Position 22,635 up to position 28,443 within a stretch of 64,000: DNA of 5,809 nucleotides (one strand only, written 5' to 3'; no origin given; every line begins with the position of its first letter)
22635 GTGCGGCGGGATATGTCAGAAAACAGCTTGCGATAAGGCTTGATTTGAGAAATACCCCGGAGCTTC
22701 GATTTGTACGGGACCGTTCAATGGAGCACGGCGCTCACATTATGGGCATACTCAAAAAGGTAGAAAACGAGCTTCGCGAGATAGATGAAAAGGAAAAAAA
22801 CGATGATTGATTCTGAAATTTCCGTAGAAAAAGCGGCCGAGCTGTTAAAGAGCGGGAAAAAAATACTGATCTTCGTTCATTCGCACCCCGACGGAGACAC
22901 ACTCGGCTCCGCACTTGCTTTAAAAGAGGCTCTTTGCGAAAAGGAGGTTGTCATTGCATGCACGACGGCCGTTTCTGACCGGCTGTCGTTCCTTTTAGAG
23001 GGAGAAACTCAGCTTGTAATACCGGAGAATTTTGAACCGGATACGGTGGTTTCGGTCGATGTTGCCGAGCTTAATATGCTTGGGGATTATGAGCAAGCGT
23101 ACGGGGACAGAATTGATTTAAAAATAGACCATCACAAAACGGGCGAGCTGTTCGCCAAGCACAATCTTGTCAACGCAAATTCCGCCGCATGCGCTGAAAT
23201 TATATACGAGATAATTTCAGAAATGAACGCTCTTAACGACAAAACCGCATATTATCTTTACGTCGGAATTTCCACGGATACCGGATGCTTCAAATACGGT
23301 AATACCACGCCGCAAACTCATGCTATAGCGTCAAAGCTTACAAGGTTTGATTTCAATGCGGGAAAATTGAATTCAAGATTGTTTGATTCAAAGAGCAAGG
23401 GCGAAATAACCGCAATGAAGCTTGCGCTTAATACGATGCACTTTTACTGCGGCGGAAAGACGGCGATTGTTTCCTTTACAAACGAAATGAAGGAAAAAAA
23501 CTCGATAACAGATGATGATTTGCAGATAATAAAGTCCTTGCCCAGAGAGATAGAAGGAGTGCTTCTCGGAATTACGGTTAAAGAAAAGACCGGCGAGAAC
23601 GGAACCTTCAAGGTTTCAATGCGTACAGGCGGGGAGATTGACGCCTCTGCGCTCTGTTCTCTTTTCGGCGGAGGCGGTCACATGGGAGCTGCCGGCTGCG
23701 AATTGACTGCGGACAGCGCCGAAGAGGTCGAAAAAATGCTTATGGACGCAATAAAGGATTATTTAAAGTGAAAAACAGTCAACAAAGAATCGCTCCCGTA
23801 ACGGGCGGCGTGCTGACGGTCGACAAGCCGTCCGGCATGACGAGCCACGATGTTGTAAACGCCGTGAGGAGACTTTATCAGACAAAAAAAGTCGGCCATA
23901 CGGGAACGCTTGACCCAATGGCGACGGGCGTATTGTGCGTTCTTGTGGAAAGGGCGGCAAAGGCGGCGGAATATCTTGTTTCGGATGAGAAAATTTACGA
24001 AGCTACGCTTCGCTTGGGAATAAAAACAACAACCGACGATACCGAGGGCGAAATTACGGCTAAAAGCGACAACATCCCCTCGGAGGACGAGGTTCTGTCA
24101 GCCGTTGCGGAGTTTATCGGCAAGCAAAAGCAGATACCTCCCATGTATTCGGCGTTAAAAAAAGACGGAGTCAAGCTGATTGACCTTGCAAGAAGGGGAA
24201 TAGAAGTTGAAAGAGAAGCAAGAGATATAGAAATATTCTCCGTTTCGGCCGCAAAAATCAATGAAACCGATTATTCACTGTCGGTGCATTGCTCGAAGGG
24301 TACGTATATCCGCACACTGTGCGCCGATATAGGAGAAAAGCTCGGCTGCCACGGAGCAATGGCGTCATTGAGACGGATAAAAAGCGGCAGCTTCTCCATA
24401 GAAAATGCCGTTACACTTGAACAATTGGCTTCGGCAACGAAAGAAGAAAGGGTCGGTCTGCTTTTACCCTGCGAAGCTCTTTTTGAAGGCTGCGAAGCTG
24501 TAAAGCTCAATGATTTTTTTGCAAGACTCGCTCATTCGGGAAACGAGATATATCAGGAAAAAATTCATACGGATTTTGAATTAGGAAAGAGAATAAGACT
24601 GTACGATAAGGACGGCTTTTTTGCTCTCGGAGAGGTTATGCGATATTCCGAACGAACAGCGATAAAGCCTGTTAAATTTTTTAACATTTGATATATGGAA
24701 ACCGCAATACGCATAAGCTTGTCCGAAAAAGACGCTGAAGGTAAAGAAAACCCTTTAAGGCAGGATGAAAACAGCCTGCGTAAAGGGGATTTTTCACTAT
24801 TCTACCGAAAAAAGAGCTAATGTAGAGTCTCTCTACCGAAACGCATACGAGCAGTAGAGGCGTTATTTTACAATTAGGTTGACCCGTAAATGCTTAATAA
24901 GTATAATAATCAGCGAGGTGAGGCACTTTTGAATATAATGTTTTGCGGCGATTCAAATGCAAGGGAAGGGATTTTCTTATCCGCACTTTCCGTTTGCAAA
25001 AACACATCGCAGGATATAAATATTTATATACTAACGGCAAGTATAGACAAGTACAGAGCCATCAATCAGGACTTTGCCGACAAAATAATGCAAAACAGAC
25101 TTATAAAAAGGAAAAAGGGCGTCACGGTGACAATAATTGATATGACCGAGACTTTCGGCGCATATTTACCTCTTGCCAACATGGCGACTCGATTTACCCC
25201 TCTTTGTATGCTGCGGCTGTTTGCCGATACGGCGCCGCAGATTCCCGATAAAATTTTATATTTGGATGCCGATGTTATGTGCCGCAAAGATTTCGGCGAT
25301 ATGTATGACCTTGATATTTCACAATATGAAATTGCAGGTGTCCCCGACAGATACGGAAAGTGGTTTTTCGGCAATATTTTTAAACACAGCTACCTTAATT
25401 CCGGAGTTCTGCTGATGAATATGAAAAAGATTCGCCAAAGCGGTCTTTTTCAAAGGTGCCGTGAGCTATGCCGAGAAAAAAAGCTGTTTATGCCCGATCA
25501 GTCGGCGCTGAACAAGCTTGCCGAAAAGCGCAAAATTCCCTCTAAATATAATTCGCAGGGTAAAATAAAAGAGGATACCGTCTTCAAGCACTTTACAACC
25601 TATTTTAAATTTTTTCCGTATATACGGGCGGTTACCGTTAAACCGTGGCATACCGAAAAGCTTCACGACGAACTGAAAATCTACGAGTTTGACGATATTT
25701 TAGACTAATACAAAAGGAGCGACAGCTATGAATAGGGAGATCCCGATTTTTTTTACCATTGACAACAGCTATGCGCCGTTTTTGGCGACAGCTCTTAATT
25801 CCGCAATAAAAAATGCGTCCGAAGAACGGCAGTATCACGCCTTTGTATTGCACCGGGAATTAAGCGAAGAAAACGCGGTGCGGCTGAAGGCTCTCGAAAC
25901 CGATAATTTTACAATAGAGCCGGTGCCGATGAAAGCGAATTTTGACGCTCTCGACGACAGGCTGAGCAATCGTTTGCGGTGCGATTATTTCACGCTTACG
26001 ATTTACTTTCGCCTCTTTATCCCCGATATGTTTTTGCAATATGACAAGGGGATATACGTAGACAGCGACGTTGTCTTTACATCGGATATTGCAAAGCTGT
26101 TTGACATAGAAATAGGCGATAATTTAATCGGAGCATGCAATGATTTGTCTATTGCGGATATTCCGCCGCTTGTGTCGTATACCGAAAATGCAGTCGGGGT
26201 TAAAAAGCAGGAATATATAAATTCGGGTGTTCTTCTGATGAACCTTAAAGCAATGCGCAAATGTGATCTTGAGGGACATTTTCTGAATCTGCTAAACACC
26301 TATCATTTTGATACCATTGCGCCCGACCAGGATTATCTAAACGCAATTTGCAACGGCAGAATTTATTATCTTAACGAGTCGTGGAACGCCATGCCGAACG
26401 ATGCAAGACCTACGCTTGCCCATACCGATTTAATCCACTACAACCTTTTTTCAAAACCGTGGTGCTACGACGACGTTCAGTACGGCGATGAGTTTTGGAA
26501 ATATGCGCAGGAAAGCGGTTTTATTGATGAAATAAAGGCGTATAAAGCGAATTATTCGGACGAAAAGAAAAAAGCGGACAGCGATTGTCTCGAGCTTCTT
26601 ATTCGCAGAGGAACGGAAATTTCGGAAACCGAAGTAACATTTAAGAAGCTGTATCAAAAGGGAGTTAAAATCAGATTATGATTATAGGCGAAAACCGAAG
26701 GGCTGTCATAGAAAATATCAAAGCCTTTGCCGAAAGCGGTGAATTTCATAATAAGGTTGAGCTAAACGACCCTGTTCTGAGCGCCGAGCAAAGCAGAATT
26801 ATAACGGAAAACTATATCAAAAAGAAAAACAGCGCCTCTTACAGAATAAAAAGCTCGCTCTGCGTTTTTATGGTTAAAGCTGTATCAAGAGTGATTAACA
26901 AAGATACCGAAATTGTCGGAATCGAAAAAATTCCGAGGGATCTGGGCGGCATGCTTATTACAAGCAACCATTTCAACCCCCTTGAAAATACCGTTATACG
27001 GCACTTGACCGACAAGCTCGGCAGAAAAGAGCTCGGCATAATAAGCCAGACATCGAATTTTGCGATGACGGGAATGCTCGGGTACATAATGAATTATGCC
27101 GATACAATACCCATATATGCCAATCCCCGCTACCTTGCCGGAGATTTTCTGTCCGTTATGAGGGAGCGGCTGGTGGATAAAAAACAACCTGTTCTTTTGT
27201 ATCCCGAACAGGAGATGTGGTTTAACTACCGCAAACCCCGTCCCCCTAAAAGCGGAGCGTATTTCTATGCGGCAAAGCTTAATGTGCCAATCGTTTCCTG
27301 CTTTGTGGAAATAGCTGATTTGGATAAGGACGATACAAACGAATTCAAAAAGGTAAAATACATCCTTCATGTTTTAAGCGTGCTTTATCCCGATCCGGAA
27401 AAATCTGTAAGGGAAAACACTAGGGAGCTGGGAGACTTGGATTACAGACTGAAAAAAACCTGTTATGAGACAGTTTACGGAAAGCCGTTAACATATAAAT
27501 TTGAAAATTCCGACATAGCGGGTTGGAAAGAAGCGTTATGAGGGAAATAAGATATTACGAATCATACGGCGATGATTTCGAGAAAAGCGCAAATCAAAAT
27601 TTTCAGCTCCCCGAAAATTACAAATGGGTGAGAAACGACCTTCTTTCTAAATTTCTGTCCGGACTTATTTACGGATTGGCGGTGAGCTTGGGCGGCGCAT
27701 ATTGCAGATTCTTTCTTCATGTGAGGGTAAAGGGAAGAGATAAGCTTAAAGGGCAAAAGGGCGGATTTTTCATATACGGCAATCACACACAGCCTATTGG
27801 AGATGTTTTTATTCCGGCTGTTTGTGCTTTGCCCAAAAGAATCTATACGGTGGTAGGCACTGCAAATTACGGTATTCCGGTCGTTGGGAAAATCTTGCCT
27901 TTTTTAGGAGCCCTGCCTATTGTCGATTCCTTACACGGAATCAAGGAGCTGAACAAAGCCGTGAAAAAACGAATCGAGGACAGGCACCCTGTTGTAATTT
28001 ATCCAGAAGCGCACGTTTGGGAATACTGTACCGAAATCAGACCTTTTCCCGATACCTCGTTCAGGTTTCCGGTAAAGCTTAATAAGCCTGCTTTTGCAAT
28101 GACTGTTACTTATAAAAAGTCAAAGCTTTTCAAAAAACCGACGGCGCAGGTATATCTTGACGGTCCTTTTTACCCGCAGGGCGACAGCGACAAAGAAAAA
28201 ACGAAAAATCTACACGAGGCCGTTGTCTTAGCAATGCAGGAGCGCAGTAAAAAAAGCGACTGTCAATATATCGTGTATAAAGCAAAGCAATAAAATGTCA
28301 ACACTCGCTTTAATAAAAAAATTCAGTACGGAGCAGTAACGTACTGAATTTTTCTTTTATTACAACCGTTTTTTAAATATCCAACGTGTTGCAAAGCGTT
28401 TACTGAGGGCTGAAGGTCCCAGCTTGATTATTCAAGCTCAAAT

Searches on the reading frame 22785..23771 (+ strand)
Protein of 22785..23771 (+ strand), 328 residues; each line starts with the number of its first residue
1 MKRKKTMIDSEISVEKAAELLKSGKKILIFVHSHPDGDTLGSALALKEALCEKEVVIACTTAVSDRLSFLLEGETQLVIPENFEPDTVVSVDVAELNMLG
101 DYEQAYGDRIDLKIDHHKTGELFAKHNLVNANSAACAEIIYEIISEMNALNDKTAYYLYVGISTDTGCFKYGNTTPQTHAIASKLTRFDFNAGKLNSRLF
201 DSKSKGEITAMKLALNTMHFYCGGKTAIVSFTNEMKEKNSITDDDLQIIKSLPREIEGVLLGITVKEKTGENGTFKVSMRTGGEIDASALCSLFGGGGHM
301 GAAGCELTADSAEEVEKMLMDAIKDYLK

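Call 39: search_protein_families(library=pfam, proteins=[window:22785-23771:+], max_evalue=0.0001)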
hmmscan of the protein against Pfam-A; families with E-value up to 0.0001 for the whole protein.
window:22785-23771:+ (328 aa): 2 families
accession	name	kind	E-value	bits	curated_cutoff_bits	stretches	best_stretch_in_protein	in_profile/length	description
PF01368.27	DHH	-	1.3e-15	58.2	28.1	1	26-162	1-125/125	DHH family, N-terminal domain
PF02272.25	DHHA1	-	2.2e-08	34.9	25.9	1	232-326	9-99/102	DHHA1 domain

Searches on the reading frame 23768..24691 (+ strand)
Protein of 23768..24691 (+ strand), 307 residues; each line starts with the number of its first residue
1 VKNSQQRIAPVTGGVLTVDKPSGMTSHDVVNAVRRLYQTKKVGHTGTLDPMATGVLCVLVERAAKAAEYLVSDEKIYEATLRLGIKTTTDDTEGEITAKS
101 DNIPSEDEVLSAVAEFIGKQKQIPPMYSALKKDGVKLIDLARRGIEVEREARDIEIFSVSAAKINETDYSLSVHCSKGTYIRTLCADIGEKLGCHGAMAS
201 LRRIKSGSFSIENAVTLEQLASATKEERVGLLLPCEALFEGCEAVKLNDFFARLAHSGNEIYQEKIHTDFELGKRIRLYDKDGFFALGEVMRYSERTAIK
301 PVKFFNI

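Call 39: search_protein_families(library=pfam, proteins=[window:23768-24691:+], max_evalue=0.0001)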
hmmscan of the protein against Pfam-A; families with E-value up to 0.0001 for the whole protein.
window:23768-24691:+ (307 aa): 2 families
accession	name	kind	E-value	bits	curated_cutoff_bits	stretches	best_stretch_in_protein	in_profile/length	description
PF01509.24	TruB_N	-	1.5e-52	178.4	27.3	1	34-181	1-149/149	TruB family pseudouridylate synthase (N terminal domain)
PF16198.10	TruB_C_2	-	3.8e-16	59.4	29.3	1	182-239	1-65/66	tRNA pseudouridylate synthase B C-terminal domain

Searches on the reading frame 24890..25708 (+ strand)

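Call 39: search_protein_families(library=pfam, proteins=[window:24890-25708:+], max_evalue=0.0001)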
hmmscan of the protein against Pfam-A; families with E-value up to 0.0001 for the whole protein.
window:24890-25708:+ (272 aa): 1 family
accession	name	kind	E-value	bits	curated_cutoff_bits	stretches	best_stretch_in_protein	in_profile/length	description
PF01501.26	Glyco_transf_8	-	3.9e-22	79.5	24.3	1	15-255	1-251/253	Glycosyl transferase family 8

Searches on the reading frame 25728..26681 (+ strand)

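Call 52: search_protein_families(library=pfam, proteins=[window:25728-26681:+], max_evalue=0.0001)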
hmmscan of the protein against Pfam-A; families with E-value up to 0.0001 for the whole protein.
window:25728-26681:+ (317 aa): 1 family
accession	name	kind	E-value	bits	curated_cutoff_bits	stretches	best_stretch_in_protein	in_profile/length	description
PF01501.26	Glyco_transf_8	-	1.9e-43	149.3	24.3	1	6-247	1-251/253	Glycosyl transferase family 8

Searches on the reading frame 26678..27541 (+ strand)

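Call 52: search_protein_families(library=pfam, proteins=[window:26678-27541:+], max_evalue=0.0001)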
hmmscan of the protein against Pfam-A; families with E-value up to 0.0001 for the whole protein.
window:26678-27541:+ (287 aa): 1 family
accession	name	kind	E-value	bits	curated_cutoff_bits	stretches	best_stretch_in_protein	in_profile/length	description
PF01553.26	Acyltransferase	-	4.1e-09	36.8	23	1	78-209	3-130/132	Acyltransferase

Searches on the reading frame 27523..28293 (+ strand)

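Call 52: search_protein_families(library=pfam, proteins=[window:27523-28293:+], max_evalue=0.0001)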
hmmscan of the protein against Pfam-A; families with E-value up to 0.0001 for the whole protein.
window:27523-28293:+ (256 aa): 1 family
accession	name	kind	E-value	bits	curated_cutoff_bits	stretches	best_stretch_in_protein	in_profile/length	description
PF01553.26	Acyltransferase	-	8.9e-06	26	23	1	66-185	1-121/132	Acyltransferase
